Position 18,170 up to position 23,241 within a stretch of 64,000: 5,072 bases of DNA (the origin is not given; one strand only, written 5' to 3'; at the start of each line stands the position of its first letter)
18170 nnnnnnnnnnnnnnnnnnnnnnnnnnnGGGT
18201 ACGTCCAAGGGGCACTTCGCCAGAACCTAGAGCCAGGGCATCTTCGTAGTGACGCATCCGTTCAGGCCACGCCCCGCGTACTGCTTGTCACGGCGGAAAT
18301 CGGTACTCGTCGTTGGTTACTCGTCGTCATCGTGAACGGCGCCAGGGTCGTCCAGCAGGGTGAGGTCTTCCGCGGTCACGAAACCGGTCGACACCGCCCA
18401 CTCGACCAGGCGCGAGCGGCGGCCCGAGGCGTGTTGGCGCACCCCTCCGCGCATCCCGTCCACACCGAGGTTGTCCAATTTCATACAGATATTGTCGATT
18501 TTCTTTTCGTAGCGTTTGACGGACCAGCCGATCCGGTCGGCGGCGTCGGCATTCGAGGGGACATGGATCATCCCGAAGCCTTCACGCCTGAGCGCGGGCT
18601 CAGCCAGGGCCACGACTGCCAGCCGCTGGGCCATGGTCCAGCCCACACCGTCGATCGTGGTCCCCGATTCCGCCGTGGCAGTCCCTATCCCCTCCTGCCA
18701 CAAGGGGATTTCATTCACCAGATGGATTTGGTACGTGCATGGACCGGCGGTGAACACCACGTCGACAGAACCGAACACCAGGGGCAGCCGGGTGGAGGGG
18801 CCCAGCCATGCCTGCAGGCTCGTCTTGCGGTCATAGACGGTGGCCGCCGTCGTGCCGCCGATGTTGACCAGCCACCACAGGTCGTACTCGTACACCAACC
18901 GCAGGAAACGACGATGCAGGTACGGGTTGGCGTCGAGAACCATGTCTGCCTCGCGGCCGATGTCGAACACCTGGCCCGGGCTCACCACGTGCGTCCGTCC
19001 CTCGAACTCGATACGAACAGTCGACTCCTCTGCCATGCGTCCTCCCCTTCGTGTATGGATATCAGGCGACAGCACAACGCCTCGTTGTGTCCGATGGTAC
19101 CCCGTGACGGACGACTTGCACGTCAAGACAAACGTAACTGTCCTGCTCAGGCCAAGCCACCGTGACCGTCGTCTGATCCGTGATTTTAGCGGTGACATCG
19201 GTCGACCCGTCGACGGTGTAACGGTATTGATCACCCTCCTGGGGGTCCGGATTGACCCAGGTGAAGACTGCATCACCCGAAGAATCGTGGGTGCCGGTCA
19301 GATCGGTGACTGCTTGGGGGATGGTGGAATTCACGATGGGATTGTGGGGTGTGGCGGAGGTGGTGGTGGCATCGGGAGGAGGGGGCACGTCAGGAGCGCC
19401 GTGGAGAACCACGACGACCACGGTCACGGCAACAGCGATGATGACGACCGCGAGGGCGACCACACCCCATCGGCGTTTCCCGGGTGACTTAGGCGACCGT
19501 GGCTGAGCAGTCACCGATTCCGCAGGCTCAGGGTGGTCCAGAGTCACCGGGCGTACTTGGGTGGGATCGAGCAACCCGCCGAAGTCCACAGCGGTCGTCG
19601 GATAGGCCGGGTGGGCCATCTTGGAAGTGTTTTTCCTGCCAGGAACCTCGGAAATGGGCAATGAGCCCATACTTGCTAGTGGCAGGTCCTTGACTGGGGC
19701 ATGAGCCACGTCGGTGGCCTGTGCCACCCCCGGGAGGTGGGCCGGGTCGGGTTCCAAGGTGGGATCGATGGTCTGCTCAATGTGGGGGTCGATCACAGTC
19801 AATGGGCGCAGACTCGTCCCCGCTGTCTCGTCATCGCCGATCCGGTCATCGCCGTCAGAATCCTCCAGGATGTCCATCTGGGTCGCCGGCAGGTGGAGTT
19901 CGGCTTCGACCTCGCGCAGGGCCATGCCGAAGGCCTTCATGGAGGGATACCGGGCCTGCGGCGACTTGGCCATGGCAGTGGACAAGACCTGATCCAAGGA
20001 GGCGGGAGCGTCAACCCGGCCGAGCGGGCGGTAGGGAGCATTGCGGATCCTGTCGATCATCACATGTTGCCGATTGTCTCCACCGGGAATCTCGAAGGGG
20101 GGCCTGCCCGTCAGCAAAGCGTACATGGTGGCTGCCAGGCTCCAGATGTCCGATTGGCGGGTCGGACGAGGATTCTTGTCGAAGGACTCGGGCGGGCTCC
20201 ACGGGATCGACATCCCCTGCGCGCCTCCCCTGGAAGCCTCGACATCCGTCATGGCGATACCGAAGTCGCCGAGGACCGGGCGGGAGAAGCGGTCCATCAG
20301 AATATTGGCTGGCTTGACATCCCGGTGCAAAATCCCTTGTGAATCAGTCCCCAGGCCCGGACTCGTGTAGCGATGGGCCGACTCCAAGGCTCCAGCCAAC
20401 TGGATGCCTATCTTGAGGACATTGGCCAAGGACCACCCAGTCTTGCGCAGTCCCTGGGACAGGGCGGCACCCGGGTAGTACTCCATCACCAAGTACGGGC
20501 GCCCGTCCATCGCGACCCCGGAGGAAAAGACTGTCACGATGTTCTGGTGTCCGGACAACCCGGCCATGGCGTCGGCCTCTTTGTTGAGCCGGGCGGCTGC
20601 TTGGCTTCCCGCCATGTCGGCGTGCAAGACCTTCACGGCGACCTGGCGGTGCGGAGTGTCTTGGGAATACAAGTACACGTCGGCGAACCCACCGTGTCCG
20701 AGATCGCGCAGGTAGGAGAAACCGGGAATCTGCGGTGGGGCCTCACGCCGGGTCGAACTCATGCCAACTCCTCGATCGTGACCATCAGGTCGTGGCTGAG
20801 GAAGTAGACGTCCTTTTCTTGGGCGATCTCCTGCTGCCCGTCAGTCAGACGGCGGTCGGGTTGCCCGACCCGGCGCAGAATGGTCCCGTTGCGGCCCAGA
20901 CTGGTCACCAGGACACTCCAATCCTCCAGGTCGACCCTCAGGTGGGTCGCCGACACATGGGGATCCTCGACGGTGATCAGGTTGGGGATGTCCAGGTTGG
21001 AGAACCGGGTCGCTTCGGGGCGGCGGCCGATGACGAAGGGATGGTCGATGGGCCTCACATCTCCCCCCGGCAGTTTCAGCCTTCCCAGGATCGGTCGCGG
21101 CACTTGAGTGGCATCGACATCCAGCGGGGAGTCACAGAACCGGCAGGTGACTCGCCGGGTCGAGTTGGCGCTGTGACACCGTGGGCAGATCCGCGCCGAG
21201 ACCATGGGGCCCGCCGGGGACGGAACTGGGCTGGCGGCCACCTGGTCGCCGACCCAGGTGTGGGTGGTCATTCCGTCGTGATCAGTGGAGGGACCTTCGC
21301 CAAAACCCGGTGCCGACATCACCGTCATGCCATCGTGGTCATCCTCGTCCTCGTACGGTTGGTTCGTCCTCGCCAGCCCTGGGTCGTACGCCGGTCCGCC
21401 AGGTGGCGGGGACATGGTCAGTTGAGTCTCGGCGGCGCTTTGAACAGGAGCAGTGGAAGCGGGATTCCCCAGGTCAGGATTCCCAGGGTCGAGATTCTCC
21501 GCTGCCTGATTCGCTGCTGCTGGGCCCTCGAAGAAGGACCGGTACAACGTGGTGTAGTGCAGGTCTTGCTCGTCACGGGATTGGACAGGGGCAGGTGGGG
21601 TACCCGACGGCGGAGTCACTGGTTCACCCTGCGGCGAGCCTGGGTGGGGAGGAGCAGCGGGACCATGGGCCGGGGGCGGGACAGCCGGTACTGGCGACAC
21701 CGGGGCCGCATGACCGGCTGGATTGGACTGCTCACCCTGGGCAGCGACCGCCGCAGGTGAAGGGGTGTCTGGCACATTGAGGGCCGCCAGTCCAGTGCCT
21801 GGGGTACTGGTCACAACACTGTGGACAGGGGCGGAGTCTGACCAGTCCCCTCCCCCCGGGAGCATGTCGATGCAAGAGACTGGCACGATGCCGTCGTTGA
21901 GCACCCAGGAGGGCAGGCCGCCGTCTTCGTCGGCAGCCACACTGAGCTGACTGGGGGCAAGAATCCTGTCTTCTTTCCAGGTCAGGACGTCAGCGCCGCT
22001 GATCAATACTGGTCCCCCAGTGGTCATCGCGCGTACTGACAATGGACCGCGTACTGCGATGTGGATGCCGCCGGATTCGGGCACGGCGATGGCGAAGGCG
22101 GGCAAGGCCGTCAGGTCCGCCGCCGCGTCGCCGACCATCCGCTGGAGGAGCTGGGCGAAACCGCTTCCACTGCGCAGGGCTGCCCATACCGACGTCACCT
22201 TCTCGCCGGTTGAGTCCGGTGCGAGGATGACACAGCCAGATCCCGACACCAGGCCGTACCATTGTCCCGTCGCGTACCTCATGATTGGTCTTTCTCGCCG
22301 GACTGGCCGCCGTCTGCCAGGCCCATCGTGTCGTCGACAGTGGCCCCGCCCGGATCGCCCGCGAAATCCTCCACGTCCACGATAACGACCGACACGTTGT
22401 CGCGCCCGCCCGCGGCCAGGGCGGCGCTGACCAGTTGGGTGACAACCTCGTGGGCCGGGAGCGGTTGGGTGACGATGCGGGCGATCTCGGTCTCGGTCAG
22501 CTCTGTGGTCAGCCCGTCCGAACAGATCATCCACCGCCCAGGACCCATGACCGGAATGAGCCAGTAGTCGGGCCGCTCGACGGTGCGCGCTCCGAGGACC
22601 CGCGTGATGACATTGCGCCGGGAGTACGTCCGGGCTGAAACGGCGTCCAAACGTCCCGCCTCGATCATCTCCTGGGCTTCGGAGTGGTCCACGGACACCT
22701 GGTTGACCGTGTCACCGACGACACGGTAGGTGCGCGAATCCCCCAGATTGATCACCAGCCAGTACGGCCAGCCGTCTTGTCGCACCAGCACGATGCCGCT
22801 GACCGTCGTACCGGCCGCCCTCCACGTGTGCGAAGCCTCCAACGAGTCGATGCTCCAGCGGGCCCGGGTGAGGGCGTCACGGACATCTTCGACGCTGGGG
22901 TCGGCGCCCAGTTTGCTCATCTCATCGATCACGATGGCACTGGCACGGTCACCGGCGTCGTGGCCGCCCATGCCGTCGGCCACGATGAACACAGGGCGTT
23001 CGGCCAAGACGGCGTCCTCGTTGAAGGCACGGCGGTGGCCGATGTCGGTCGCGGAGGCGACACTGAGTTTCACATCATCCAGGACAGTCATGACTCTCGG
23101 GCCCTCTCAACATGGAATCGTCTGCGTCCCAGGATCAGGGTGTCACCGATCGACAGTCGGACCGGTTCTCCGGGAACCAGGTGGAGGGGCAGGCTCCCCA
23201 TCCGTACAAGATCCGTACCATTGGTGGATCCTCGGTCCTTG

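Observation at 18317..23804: Kinase/PP2C/multi-FHA module abutting the T7SS ATPase: a possible threonine-phosphorylation gate for type VII secretion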

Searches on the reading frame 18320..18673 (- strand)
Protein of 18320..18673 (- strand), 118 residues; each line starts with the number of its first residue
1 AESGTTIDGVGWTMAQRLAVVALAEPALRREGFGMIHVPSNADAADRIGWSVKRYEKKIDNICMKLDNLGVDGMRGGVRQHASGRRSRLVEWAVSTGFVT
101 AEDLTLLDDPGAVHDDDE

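Call 50: predict_structure(alignment_id=A2)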
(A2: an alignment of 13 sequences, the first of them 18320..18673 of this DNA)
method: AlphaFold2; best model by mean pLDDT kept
length: 118 residues; sequences in the alignment: 13
mean_pLDDT: 81.3   pTM: 0.76
mean pLDDT of the five models: 81.3, 79.7, 78.4, 78.2, 77.3
residues with pLDDT >= 90: 49; 70-90: 41; 50-70: 23; < 50: 5
segments of 3 or more residues with pLDDT < 50: 1-4
pLDDT, mean of each block of 10 residues (from residue 1): 54 90 91 75 93 92 87 62 79 90 89 68
secondary structure, 60 per line:
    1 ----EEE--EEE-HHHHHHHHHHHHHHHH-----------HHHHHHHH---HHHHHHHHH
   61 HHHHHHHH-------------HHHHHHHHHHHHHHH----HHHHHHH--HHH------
elements in order: E5-7 E10-12 H14-29 H41-48 H52-68 H82-96 H101-107

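Call 52: fold_search(model_id=the predicted structure, library=pdb)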
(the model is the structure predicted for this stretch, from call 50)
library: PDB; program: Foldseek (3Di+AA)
matches with E <= 10: 240; with E <= 0.001: 0
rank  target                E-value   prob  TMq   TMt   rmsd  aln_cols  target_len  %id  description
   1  4zmr_A                3.2e-01  0.98  0.47  0.28   3.0        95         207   18  Structural characterization of the full-length response regulator spr1814 in complex with a phosphate analogue reveals (released 2016-04-27)
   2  4wul_A                3.5e-01  0.99  0.46  0.79   2.1        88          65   19  Crystal structure of E. faecalis DNA binding domain LiaRD191N complexed with 26bp DNA (released 2015-05-06)
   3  5hev_B                3.7e-01  0.98  0.46  0.27   2.0        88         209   18  Crystal Structure of the beryllofluoride-activated LiaR from Enterococcus faecium (released 2016-11-16)
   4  4wt0_A                4.2e-01  0.98  0.45  0.77   2.0        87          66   20  Crystal structure of the DNA binding domains of LiaRD191N from E. faecalis (released 2015-05-06)
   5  6ugl_B                6.2e-01  0.51  0.34  0.21   5.4        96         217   17  Vibrio cholerae quorum-sensing receptor VqmA bound to its autoinducer ligand DPO (released 2020-01-29)
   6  7zpn_A                6.2e-01  0.18  0.33  0.31  13.8       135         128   17  Crystal Structure of IscR from Dinoroseobacter shibae (released 2023-04-26)
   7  7ve5_A                7.3e-01  0.92  0.44  0.74   2.4        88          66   16  C-terminal domain of VraR (released 2022-05-18)
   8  6kju_A                7.7e-01  0.44  0.38  0.23   6.0       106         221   15  Huge conformation shift of Vibrio cholerae VqmA dimer in the absence of target DNA provides insight into DNA-binding m (released 2019-11-13)
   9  6jqs                  8.6e-01  0.85  0.43  0.68   2.6        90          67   18  Structure of Transcription factor, GerE (released 2019-04-24)
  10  7x1k_B                9.1e-01  0.90  0.44  0.71   2.3        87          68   16  Crystal structure of the flagellar expression regulator DegU from Listeria monocytogenes (released 2022-08-10)
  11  8wpa_C                9.1e-01  0.63  0.36  0.50   5.2        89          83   15  Crystal Structure of the Acinetobacter baumannii LysR family regulator AceR DNA-binding domain (H32) (released 2025-04-16)
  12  4ihs_C                9.7e-01  0.23  0.35  0.42   9.2       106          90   16  Crystal Structure of BenM_DBD/catB site 1 DNA Complex (released 2013-07-10)
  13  4hye_A                1.0e+00  0.72  0.39  0.24   3.7        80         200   21  Crystal structure of a response regulator spr1814 from Streptococcus pneumoniae reveals unique interdomain contacts am (released 2013-06-05)
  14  3m1e                  1.1e+00  0.28  0.35  0.44   6.4        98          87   15  Crystal Structure of BenM_DBD (released 2011-04-27)
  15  2ao9_G                1.1e+00  0.13  0.31  0.33  17.5       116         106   16  Structural Genomics, The crystal structure of a Phage protein (phBC6A51) from Bacillus cereus ATCC 14579 (released 2005-09-27)
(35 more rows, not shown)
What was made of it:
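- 18317..19036 (-): FHA plus LuxR/GerE-type HTH protein, 239 aa. Candidate transcription factor of the system, with invariant T127 in the linker. The C-terminal model matches LiaR, VraR, GerE, DegU, DosR and NarL DNA-binding domains (TM 0.68-0.79, probability 0.57-0.99; call 52).
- On LuxR/GerE-type HTH regulators (for gene 18317-19036): The predicted C-terminal domain (pLDDT 81) superposes on LiaR, VraR, GerE, DegU, DosR and NarL DNA-binding domains at TM 0.68-0.79 and rmsd 2.0-3.0 A (calls 50, 52).
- Fold-search E-values for the HTH domain are weak (0.3-1), although TM-scores and probabilities are good (call 52). The HTH fold match has weak E-values (call 52).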

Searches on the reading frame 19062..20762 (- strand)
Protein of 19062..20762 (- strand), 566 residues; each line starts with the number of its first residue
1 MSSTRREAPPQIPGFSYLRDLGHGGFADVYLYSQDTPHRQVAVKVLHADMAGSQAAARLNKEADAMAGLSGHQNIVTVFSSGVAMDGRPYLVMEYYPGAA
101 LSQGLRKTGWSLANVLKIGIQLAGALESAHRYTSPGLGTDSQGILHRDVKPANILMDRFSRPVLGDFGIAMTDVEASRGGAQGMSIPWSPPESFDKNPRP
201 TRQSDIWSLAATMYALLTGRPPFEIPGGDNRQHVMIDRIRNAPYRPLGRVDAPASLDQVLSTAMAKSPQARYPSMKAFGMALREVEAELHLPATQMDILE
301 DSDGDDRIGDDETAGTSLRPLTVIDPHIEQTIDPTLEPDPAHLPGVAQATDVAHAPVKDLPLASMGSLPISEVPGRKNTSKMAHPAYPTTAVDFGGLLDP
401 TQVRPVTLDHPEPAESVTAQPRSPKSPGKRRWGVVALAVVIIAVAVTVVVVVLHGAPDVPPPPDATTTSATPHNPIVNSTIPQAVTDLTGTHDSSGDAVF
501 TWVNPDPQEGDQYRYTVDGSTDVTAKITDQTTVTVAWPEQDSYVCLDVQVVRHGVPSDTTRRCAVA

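Call 4: search_protein_families(library=pfam, proteins=[window:19062-20762:-], max_evalue=0.01)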
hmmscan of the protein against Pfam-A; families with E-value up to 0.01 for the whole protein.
window:19062-20762:- (566 aa): 3 families
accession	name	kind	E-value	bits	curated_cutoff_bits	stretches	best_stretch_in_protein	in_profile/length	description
PF00069.31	Pkinase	-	9.6e-33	114.1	31.7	1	17-240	3-214/263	Protein kinase domain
PF07714.23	PK_Tyr_Ser-Thr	-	4.9e-27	95.3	23.1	1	18-276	4-252/258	Protein tyrosine and serine/threonine kinase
PF01636.29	APH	-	0.0033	17.7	23.2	0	49-132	31-110/239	Phosphotransferase enzyme family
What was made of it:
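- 19062..20762 (-): Membrane Hanks Ser/Thr kinase (EsrE/TsdD-like). Cytoplasmic kinase domain, 1 TM (about aa 428-453), extracytoplasmic tail of about 110 aa. Pfam Pkinase 9.6e-33 (call 4).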

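Call 75: search_protein_families(library=ncbifam, proteins=[window:19062-20762:-], max_evalue=0.001)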
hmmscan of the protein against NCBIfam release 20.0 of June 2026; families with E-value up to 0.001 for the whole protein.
window:19062-20762:- (566 aa): 10 families
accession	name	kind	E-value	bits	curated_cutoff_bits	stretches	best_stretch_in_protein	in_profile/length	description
NF033483.0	PknB_PASTA_kin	equivalog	3.6e-50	171.6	450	1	19-299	13-282/563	Stk1 family PASTA domain-containing Ser/Thr kinase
NF047741.1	antiphage_MADS6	equivalog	9.5e-39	133.4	460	2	18-131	500-609/612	methylation-associated defense system protein kinase MAD6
NF052427.1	StpK7MSMEG_1200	equivalog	2.4e-32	112.2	900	1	20-284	14-267/601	serine/threonine protein kinase StpK7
NF033442.0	BREX_PglW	equivalog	6.7e-23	80.4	990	2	14-182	513-672/1391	BREX system serine/threonine kinase PglW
NF009651.0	PRK13184.1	equivalog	6.4e-20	70.7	839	1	17-282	6-287/932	serine/threonine-protein kinase PknD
NF038150.1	lanthi_synth_IV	equivalog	6.1e-19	67.8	650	1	28-293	204-460/851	class IV lanthionine synthetase LanL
TIGR03903.1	TOMM_kin_cyc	equivalog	2.5e-15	55.5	705.75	1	39-286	4-248/1267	TOMM system kinase/cyclase fusion protein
NF043056.1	T4SS_LegK1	equivalog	1e-07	30.9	550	1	142-210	208-277/516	Dot/Icm T4SS effector kinase LegK1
NF038151.1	lanthi_synth_III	equivalog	1.1e-07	30.7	575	1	47-218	258-424/833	class III lanthionine synthetase LanKC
NF052375.1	antisigma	equivalog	0.00034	20.7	100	1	415-539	68-196/217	anti-sigma factor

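Call 99: search_protein_families(library=padloc, proteins=[window:19062-20762:-], max_evalue=0.001)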
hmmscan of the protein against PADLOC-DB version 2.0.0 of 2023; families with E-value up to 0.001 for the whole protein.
window:19062-20762:- (566 aa): 32 families (the best 25 are shown)
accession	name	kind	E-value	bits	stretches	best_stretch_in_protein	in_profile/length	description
PDLC04042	PD-T4-6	-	3.7e-51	172.5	1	18-291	14-278/292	-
PDLC04053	PD-T4-6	-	9.9e-49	164.5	1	15-293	11-279/311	-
PDLC04138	mad6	-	2.2e-47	160.3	1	15-311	53-336/659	mads_6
PDLC04054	PD-T4-6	-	3e-47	159.7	1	13-300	10-286/347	-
PDLC04061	PD-T4-6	-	1.3e-45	154.9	1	19-498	22-432/510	-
PDLC04043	PD-T4-6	-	2.5e-44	150.1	1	20-525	22-376/452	-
PDLC04039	PD-T4-6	-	5.9e-43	145.5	1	18-480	19-429/458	-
PDLC04047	PD-T4-6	-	2.5e-41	139.8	1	15-285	12-272/327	-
PDLC04060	PD-T4-6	-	8.9e-40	135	1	19-289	14-273/486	-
PDLC04041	PD-T4-6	-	2.6e-39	133.7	1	18-285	33-293/443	-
PDLC04052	PD-T4-6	-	1.5e-38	131.2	1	21-278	17-269/496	-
PDLC04057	PD-T4-6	-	1e-36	124.9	1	18-287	13-272/443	-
PDLC04048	PD-T4-6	-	1.7e-32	111.2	1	18-278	15-265/354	-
PDLC01088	C3a189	-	3.1e-32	110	1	19-282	3-258/840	kinase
PDLC04050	PD-T4-6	-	6.7e-31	105.7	1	15-371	65-405/480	-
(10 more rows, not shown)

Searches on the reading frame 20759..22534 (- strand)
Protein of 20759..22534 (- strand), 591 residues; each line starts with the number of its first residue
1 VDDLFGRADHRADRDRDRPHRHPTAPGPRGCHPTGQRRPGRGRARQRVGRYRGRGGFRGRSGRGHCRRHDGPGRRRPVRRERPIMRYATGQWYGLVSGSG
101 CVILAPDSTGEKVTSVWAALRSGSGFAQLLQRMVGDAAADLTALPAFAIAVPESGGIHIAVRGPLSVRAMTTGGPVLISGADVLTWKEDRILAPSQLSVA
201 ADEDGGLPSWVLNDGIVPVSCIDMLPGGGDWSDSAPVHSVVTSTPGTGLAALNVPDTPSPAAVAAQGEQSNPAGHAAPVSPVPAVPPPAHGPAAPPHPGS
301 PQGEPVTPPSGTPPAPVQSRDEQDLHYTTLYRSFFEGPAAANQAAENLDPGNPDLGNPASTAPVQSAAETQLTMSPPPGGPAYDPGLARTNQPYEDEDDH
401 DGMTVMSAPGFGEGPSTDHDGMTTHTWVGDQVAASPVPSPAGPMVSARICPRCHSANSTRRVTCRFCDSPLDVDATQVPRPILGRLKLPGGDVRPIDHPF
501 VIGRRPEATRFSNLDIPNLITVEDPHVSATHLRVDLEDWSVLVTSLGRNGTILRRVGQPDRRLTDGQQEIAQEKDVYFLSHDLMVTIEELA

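Call 4: search_protein_families(library=pfam, proteins=[window:20759-22534:-], max_evalue=0.01)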
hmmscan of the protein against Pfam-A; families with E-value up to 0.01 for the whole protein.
window:20759-22534:- (591 aa): 1 family
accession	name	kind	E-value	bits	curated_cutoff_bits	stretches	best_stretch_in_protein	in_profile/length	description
PF00498.31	FHA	-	0.0011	19.8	20.7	1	501-567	2-62/67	FHA domain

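Call 75: search_protein_families(library=ncbifam, proteins=[window:20759-22282:-], max_evalue=0.001)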
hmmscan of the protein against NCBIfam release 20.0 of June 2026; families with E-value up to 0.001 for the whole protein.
window:20759-22282:- (507 aa): 0 families

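Call 99: search_protein_families(library=padloc, proteins=[window:20759-22282:-], max_evalue=0.001)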
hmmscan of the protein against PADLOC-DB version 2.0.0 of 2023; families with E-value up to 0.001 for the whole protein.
window:20759-22282:- (507 aa): 0 families

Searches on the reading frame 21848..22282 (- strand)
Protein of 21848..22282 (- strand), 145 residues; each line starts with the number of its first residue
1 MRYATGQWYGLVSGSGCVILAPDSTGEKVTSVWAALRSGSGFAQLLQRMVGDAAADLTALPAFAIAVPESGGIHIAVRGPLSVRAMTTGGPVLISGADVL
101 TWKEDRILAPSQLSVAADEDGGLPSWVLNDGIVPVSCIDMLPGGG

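Call 34: search_protein_families(library=pfam, proteins=[window:21848-22282:-], max_evalue=10)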
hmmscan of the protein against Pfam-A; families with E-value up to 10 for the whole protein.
window:21848-22282:- (145 aa): 0 families

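Call 74: search_solved_structures(query=A3, max_evalue=10)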
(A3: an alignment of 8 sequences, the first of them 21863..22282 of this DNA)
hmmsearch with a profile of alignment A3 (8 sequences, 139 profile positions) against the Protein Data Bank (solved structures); distinct sequences matched with E-value up to 10: 0.
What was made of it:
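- Tried and rejected: The same profile against PDB gave 0 hits (call 74).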

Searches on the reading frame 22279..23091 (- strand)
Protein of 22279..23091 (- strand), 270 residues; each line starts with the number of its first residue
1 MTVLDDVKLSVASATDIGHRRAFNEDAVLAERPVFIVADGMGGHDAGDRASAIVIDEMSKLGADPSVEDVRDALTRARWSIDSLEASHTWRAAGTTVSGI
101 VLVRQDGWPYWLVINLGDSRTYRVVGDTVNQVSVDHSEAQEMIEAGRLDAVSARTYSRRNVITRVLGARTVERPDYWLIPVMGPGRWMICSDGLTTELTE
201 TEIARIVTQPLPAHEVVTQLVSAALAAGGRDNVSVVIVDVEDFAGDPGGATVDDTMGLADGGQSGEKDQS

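Call 4: search_protein_families(library=pfam, proteins=[window:22279-23091:-], max_evalue=0.01)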
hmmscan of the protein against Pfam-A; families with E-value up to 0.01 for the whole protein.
window:22279-23091:- (270 aa): 2 families
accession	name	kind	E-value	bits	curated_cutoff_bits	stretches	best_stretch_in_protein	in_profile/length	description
PF00481.26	PP2C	-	8.4e-07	29.4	20.3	1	25-148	27-151/255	Protein phosphatase 2C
PF13672.11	PP2C_2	-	1.1e-06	28.8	24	1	19-198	7-178/209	Protein phosphatase 2C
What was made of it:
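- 22279..23091 (-): PP2C/PPM Ser/Thr phosphatase (EsrF-like). Pfam PP2C/PP2C_2 (call 4).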

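Call 75: search_protein_families(library=ncbifam, proteins=[window:22279-23091:-], max_evalue=0.001)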
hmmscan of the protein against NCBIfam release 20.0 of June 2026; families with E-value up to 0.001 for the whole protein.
window:22279-23091:- (270 aa): 2 families
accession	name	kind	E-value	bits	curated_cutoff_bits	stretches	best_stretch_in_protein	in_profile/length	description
NF033484.1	Stp1_PP2C_phos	equivalog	1.8e-48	165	230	1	15-238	2-231/232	Stp1/IreP family PP2C-type Ser/Thr phosphatase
NF011149.0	PRK14559.1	equivalog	3.9e-17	62.2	374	1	23-240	402-631/642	serine/threonine phosphatase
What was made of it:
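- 22279..23091 (-): NCBIfam Stp1_PP2C 1.8e-48, below cut-off (call 75).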

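Call 99: search_protein_families(library=padloc, proteins=[window:22279-23091:-], max_evalue=0.001)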
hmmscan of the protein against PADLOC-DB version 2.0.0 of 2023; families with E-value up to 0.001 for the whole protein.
window:22279-23091:- (270 aa): 1 family
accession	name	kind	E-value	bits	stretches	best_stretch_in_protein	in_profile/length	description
PDLC04518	PDC-M21C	-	4e-07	27.5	1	11-209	5-201/243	-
